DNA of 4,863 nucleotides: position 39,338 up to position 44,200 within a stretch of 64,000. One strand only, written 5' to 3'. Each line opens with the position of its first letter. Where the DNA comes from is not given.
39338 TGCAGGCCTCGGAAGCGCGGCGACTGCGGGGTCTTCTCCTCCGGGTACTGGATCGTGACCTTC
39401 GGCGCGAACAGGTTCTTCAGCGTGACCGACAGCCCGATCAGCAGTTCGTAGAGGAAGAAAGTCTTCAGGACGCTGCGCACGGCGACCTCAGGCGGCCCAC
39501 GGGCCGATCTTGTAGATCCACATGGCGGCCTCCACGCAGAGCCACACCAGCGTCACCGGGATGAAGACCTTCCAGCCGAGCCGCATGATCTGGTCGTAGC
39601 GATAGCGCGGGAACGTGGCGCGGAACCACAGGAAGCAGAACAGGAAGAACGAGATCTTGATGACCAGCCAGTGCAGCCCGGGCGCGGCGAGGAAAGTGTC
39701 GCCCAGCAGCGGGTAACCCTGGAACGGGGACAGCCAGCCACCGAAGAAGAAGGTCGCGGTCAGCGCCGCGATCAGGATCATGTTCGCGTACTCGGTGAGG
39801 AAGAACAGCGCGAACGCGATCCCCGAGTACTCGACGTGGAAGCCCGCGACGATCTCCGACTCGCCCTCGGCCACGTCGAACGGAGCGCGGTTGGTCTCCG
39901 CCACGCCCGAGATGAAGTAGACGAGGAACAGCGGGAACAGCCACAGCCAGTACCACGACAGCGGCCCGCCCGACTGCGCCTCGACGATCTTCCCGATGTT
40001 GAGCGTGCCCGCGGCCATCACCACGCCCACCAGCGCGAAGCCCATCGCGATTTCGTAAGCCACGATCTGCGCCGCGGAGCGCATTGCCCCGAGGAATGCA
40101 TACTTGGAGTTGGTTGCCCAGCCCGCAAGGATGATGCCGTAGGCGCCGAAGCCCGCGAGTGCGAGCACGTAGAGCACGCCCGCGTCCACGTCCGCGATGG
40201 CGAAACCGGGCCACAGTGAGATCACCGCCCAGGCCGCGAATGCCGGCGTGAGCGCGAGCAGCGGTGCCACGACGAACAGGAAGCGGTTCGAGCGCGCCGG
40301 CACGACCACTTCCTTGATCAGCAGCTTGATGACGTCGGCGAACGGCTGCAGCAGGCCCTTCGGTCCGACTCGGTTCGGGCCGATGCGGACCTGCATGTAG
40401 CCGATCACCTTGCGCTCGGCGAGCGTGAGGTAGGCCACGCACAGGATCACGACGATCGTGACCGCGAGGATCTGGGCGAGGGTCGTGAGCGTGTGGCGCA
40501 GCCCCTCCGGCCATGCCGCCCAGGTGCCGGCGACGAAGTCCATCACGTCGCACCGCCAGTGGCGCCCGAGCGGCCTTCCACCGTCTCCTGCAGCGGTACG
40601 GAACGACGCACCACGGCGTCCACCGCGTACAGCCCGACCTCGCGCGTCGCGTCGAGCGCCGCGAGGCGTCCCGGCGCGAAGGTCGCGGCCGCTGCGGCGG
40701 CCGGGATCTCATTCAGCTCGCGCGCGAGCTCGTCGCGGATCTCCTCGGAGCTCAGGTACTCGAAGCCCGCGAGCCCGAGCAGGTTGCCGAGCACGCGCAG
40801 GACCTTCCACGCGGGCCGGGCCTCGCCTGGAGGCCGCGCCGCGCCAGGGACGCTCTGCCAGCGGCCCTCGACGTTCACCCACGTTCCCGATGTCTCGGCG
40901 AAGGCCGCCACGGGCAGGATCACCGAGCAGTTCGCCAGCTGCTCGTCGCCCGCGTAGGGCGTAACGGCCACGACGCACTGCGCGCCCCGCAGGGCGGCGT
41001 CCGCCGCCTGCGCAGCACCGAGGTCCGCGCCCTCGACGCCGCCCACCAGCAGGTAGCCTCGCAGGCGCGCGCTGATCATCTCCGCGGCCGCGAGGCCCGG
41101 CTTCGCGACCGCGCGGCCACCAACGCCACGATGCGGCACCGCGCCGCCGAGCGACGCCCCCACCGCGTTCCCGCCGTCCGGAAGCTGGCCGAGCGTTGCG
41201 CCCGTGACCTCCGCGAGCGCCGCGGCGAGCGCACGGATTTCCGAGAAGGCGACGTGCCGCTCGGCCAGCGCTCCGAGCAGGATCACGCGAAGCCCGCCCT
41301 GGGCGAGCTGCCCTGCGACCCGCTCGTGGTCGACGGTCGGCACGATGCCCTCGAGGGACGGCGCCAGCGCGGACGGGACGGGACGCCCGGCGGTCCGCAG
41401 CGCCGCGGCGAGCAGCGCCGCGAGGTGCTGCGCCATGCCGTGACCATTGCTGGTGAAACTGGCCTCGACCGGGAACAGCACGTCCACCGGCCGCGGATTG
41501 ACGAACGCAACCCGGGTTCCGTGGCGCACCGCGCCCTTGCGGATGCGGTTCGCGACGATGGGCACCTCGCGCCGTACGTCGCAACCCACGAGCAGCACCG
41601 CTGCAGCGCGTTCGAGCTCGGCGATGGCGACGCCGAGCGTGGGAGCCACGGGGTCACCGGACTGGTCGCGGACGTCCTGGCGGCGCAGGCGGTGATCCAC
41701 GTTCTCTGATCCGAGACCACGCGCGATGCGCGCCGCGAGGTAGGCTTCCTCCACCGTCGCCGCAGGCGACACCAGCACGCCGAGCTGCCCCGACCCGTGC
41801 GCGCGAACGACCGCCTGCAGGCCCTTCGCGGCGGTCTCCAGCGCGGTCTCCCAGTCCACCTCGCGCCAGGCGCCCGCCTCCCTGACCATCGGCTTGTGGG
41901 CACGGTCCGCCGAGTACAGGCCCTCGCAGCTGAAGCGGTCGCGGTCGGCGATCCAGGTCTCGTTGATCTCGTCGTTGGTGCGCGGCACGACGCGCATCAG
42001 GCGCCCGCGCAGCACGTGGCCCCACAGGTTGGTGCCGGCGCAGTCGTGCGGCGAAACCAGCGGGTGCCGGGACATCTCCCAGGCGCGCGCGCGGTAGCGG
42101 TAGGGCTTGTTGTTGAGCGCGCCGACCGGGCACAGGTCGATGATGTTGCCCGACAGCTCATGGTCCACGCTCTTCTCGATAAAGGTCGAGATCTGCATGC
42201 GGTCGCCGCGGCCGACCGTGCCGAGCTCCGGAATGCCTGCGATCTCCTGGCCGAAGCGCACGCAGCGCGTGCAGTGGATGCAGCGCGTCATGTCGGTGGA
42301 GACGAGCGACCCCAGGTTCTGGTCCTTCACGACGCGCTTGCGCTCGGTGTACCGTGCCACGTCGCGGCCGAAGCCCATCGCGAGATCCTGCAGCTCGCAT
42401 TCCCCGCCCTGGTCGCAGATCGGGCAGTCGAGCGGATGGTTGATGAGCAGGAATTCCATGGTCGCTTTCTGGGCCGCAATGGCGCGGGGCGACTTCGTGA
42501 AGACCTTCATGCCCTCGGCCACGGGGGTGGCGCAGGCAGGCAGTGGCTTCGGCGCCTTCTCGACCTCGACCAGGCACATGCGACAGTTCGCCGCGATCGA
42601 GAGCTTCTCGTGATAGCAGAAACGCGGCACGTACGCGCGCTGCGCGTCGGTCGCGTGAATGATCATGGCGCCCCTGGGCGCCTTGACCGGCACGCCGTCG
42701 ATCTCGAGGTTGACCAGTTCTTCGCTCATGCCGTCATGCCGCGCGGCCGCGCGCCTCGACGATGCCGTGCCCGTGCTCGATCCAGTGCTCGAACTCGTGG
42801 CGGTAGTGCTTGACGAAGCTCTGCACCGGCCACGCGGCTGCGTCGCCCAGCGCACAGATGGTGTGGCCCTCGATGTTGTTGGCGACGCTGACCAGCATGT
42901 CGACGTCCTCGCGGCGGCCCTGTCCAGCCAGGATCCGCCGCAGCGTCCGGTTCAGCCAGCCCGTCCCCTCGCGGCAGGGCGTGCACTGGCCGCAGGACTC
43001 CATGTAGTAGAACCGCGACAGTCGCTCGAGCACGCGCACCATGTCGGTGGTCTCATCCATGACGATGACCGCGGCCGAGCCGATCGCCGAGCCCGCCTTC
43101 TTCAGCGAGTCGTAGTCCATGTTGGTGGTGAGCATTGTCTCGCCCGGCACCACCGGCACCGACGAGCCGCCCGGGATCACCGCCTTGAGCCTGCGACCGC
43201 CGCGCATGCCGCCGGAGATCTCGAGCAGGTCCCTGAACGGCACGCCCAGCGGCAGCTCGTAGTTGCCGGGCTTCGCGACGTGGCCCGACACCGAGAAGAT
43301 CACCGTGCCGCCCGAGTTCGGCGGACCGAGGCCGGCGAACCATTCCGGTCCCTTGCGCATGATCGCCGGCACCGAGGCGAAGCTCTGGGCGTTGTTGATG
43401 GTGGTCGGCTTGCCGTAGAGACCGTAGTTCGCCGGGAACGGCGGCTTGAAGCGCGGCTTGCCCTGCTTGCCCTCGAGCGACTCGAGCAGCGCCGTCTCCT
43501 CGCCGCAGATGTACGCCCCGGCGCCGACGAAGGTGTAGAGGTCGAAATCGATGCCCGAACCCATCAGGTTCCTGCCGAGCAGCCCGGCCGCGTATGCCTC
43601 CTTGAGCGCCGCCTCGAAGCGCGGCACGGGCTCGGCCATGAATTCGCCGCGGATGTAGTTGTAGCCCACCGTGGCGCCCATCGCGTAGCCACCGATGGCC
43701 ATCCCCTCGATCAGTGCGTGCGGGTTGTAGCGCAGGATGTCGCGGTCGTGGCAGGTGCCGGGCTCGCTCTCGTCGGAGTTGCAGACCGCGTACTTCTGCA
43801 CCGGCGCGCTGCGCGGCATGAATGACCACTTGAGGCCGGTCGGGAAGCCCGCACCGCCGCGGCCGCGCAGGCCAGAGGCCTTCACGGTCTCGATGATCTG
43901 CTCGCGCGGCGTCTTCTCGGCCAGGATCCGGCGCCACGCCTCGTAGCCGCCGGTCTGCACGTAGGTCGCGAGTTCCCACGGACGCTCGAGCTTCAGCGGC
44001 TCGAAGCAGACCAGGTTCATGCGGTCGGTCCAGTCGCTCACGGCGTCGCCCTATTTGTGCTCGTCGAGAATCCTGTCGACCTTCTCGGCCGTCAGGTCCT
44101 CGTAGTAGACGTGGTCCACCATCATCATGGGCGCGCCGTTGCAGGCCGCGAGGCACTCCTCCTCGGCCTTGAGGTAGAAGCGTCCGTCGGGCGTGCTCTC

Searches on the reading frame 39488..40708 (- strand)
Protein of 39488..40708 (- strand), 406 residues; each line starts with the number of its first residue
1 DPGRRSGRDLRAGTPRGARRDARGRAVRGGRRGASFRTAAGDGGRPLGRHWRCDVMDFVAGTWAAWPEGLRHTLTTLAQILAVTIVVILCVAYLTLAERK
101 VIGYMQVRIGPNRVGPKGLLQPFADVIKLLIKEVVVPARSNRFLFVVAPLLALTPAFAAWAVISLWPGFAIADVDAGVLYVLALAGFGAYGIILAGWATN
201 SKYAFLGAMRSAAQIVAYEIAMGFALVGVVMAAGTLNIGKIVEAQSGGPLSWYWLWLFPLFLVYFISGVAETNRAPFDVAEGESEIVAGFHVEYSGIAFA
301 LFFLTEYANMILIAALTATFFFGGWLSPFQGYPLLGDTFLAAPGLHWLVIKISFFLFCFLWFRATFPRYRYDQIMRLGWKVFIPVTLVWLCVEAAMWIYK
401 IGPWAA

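Call 62: search_protein_families(library=pfam, proteins=[window:39488-40708:-], max_evalue=0.00001)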
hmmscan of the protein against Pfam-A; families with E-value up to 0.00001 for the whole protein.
window:39488-40708:- (406 aa): 1 family
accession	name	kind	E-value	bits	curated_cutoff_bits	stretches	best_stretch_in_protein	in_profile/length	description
PF00146.26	NADHdh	-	7.9e-123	410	27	1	79-392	2-296/298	NADH dehydrogenase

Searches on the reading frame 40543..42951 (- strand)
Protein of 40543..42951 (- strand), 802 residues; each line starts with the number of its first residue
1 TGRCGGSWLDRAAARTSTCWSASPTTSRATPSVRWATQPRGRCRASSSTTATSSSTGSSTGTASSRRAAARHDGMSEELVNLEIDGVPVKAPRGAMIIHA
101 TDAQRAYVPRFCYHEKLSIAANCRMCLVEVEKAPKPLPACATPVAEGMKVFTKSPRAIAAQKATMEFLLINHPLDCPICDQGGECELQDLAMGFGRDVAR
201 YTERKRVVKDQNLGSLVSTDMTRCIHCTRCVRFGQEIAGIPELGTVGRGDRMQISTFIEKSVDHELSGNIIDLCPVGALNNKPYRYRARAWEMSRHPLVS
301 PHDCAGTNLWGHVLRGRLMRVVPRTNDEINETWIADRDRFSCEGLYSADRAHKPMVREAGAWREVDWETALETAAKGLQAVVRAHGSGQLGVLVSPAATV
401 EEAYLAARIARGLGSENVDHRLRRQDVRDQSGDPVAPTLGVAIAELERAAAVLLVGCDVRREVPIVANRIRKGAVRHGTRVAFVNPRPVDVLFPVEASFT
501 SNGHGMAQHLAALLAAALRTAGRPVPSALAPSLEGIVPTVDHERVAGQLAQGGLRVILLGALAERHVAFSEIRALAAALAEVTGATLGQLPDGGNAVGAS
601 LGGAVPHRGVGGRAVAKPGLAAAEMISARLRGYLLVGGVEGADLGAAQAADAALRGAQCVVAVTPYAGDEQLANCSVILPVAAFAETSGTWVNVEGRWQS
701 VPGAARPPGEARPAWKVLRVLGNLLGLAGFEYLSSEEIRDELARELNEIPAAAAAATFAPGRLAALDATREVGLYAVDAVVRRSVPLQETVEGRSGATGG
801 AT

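Call 62: search_protein_families(library=pfam, proteins=[window:40543-42951:-], max_evalue=0.00001)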
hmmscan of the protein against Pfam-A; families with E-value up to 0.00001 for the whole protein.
window:40543-42951:- (802 aa): 5 families
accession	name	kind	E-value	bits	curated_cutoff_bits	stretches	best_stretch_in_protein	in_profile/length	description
PF00384.28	Molybdopterin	-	5.3e-40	138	24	1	350-722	1-351/353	Molybdopterin oxidoreductase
PF22117.2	Fer4_Nqo3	-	1.4e-32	112.1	27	1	214-279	1-66/67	NADH-quinone oxidoreductase subunit 3, ferredoxin-like domain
PF13510.11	Fer2_4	-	1.3e-18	67.2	22.8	1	78-154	2-81/82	2Fe-2S iron-sulfur cluster binding domain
PF10588.14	NADH-G_4Fe-4S_3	-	4.4e-17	61.8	27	1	161-197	1-37/40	NADH-ubiquinone oxidoreductase-G iron-sulfur binding region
PF22151.2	Fer4_NDSU1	-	4.7e-10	39.3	23.8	1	303-342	11-50/51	NADH-ubiquinone oxidoreductase NDSU1/NuoG-like, 4Fe-4S domain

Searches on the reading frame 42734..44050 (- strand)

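Call 62: search_protein_families(library=pfam, proteins=[window:42734-44050:-], max_evalue=0.00001)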
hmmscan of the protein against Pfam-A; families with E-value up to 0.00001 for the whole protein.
window:42734-44050:- (438 aa): 4 families
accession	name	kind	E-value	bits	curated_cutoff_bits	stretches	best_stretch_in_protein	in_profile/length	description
PF01512.22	Complex1_51K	-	1.7e-40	138.8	31.2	1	56-228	1-149/150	Nuo51 FMN-binding domain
PF10589.14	NADH_4Fe-4S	-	1.9e-32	111.4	23.5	1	340-422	2-84/85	NADH-ubiquinone oxidoreductase-F iron-sulfur binding region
PF10531.15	SLBB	-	3.2e-10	40.1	27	1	252-299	2-53/55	SLBB domain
PF22461.2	SLBB_2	-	1e-09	38.8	27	1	252-312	3-64/79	SLBB domain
